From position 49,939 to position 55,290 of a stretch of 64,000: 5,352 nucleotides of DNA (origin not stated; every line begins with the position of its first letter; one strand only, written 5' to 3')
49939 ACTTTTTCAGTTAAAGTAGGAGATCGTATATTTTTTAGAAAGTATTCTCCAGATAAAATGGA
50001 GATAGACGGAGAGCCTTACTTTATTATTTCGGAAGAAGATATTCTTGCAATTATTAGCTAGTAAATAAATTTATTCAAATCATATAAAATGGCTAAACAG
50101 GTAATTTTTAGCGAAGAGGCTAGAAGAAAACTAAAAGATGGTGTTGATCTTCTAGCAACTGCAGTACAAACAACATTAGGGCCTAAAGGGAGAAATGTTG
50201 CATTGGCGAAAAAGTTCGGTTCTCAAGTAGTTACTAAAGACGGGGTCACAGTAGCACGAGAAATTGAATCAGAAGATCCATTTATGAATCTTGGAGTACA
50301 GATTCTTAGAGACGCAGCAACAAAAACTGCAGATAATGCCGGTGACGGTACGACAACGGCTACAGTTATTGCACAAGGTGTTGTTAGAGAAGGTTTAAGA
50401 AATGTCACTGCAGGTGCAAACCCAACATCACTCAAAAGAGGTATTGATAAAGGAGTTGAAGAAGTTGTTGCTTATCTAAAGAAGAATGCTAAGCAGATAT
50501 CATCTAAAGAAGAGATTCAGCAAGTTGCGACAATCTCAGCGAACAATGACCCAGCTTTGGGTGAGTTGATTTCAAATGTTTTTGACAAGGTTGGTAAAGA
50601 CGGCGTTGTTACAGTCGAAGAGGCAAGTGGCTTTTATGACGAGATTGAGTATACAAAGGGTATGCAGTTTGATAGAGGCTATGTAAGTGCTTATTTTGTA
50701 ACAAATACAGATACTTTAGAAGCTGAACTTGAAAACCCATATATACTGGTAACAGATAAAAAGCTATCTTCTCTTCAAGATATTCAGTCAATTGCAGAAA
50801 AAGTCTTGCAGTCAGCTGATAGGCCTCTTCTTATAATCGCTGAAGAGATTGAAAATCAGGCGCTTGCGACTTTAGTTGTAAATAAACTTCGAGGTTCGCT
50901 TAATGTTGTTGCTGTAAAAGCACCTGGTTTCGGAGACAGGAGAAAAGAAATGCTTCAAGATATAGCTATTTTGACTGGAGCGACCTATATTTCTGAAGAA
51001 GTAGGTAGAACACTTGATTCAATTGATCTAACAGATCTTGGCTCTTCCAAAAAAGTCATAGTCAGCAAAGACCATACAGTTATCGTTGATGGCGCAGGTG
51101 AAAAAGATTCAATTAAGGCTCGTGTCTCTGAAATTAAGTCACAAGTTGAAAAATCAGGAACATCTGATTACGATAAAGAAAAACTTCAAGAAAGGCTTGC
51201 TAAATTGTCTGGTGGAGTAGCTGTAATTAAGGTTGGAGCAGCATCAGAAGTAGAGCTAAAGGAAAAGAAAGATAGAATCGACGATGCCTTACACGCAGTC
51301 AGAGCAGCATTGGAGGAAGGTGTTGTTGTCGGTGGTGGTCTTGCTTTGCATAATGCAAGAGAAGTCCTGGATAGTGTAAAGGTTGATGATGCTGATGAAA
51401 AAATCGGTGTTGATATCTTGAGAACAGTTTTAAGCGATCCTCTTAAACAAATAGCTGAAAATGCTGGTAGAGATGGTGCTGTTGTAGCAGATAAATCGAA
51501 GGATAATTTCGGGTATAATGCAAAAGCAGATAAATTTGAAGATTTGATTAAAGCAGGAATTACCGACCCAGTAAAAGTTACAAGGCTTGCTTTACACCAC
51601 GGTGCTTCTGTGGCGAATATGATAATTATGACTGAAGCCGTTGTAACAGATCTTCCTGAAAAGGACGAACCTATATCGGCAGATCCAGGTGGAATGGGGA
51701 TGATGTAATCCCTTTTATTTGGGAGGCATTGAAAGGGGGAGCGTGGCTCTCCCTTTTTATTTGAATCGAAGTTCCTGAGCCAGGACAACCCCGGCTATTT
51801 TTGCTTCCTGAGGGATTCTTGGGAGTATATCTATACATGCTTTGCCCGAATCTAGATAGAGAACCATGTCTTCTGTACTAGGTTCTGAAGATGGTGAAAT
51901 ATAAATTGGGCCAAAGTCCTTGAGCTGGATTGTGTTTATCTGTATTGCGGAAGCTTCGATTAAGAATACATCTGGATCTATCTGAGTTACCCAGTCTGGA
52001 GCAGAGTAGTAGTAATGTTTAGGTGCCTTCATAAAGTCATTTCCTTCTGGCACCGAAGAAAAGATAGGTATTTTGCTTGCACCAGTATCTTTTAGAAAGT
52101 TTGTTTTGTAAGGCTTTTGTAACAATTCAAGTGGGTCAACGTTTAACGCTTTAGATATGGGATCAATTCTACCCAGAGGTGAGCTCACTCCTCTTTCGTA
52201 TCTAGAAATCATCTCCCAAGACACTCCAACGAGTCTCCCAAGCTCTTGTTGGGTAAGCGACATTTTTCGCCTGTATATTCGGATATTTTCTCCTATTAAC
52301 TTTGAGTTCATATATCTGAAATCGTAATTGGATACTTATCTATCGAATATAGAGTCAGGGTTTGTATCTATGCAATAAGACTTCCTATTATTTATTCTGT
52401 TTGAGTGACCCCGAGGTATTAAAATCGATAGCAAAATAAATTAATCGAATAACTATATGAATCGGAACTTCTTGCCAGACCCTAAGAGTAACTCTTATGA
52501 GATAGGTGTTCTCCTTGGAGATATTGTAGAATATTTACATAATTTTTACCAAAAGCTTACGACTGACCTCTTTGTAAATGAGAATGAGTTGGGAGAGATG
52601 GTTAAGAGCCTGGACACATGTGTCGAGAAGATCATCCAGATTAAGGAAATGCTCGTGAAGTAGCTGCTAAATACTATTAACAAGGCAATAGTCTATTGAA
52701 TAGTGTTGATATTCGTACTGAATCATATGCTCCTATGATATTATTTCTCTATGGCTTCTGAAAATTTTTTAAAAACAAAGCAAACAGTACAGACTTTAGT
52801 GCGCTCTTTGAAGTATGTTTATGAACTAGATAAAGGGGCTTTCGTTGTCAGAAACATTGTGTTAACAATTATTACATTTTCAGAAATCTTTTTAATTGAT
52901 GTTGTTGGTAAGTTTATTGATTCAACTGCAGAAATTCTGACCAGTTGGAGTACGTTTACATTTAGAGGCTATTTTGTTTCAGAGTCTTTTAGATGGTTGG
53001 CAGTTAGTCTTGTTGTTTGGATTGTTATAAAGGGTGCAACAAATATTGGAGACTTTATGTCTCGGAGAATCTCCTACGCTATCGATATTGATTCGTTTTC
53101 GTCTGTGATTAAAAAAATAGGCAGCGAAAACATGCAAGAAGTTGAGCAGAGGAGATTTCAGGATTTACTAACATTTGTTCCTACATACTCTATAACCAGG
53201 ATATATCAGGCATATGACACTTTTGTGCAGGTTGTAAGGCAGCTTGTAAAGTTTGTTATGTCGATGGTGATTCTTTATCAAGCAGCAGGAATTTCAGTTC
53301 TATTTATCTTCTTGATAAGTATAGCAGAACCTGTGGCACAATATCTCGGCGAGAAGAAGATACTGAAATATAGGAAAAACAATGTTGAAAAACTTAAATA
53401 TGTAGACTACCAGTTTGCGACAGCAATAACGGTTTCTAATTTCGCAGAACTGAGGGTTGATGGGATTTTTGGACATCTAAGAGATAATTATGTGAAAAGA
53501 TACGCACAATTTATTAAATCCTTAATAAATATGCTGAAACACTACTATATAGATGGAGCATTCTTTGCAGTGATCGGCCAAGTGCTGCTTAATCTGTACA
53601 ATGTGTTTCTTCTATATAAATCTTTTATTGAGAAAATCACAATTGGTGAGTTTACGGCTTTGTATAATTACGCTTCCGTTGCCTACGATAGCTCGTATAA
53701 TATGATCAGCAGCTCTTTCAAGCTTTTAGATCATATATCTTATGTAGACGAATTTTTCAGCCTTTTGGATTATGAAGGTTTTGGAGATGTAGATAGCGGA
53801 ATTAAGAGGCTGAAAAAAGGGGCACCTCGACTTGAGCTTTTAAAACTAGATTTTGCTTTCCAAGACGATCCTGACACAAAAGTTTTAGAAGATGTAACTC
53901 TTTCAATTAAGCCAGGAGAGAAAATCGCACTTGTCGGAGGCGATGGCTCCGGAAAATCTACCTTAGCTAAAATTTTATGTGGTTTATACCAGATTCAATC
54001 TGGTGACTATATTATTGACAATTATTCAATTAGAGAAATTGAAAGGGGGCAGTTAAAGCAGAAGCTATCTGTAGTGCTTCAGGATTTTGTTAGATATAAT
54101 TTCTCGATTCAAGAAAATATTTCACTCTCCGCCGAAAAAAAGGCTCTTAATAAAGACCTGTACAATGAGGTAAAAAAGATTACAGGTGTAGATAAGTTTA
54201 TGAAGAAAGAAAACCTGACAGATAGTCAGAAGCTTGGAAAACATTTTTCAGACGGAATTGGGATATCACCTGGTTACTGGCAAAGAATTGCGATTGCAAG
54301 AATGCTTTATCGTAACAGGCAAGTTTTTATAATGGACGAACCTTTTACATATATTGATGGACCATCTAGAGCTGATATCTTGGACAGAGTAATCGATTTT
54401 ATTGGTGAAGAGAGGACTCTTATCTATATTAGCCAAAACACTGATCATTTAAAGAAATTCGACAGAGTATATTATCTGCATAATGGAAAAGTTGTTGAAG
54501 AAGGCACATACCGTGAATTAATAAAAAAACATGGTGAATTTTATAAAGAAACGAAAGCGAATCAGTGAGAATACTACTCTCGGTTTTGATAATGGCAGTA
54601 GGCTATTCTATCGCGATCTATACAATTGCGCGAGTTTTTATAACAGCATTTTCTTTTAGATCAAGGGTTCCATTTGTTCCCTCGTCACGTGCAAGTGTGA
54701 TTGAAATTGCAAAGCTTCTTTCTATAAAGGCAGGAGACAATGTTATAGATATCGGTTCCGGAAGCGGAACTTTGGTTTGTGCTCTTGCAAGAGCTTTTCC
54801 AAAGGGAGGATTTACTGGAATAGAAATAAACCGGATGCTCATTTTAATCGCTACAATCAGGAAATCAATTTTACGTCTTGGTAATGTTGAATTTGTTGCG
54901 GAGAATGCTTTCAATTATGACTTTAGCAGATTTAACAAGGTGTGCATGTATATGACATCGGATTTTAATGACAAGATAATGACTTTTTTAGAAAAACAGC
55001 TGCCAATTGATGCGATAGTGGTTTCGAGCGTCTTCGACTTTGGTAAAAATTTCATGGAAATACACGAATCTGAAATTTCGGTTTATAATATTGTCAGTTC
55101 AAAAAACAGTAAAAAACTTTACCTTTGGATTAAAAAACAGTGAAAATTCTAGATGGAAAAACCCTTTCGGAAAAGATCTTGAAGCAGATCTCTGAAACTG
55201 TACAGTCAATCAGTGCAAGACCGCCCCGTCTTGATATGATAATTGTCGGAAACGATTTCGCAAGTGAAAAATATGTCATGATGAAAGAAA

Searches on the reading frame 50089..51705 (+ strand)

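Call 41: search_protein_families(library=pfam, proteins=[window:50089-51705:+], max_evalue=0.0001)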
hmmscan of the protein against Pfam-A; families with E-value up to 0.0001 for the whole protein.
window:50089-51705:+ (539 aa): 1 family
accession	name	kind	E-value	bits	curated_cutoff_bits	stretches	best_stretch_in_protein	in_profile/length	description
PF00118.29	Cpn60_TCP1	-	1.4e-69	235.5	34.3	1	22-521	1-488/490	TCP-1/cpn60 chaperonin family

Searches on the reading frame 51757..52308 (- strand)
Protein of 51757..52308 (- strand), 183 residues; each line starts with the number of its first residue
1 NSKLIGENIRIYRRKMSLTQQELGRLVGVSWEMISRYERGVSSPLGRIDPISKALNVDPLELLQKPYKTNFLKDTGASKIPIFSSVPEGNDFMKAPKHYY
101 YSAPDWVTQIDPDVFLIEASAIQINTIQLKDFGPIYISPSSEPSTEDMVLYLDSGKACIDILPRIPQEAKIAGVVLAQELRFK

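Call 41: search_protein_families(library=pfam, proteins=[window:51757-52308:-], max_evalue=0.0001)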
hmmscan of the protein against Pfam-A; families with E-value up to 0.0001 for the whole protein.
window:51757-52308:- (183 aa): 3 families
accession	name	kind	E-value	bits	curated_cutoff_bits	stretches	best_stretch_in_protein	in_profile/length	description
PF01381.28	HTH_3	-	4.1e-09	36.8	23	1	9-62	1-55/55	Helix-turn-helix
PF13560.12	HTH_31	-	1.2e-05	26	27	1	6-61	3-60/64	Helix-turn-helix domain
PF13443.12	HTH_26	-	9.1e-05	23.1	22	0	8-63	1-58/63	Cro/C1-type HTH DNA-binding domain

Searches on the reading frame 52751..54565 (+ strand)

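Call 42: search_protein_families(library=pfam, proteins=[window:52751-54565:+], max_evalue=0.0001)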
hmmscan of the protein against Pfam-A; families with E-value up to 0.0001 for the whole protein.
window:52751-54565:+ (605 aa): 1 family
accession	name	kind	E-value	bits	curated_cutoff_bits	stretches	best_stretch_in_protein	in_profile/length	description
PF00005.33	ABC_tran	-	1.3e-26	94.2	25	1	379-532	1-136/137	ABC transporter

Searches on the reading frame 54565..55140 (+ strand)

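Call 42: search_protein_families(library=pfam, proteins=[window:54565-55140:+], max_evalue=0.0001)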
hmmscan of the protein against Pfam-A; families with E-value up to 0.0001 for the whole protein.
window:54565-55140:+ (192 aa): 6 families
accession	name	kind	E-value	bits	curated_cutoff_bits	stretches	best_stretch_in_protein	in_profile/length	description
PF13847.12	Methyltransf_31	-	2e-11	44.2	27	1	54-181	1-133/145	Methyltransferase domain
PF02390.23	Methyltransf_4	-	2.2e-07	30.9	24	1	60-118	5-63/173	Putative methyltransferase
PF13649.12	Methyltransf_25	-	2e-06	28.8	27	1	60-134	1-77/97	Methyltransferase domain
PF08242.18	Methyltransf_12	-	3.9e-05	24.7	30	0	61-157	1-75/98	Methyltransferase domain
PF01135.25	PCMT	-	5.7e-05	23.4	20.3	1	47-109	64-127/210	Protein-L-isoaspartate(D-aspartate) O-methyltransferase (PCMT)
PF13489.12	Methyltransf_23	-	9.2e-05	22.7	27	0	49-124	14-61/164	Methyltransferase domain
